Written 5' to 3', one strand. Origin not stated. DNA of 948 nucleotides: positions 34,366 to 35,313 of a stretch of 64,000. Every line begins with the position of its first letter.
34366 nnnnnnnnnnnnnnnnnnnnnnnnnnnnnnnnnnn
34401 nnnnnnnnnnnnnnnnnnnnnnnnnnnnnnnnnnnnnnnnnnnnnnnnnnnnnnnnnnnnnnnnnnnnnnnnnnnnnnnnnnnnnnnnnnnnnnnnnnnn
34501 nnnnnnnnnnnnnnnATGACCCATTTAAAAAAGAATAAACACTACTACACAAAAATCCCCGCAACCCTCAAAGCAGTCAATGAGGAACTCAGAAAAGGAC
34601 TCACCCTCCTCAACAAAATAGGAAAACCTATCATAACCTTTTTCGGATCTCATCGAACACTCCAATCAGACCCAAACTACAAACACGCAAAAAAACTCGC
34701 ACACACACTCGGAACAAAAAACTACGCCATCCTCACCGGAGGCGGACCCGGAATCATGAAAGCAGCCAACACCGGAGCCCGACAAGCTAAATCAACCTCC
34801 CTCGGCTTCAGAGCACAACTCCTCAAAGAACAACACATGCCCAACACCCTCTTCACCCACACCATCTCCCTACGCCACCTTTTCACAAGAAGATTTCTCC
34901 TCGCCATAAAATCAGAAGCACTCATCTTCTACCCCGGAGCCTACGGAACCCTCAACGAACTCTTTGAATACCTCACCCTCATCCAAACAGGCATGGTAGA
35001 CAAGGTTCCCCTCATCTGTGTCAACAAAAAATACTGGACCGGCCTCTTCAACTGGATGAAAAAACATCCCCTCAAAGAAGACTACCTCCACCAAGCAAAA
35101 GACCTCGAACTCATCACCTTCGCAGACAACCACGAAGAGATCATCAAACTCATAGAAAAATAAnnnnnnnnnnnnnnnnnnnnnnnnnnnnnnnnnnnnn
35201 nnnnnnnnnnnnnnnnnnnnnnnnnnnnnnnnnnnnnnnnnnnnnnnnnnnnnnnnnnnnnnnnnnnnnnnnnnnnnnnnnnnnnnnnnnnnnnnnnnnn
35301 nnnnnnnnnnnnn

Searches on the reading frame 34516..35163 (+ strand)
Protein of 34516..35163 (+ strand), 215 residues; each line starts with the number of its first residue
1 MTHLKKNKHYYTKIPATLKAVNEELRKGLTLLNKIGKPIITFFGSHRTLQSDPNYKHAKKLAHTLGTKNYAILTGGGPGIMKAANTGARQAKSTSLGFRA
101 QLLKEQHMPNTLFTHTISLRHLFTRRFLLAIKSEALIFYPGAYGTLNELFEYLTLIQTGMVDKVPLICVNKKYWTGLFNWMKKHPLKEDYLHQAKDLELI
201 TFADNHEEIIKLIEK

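Call 73: search_protein_families(library=pfam, proteins=[window:34516-35163:+], max_evalue=0.00001)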
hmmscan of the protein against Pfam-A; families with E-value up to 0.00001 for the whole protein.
window:34516-35163:+ (215 aa): 2 families
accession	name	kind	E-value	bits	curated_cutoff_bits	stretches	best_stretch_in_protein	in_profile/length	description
PF03641.19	Lysine_decarbox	-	1e-25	90.9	27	1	81-212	1-130/131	Possible lysine decarboxylase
PF18306.6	LDcluster4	-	2.6e-14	53.5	26.3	1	38-150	2-111/151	SLOG cluster4 family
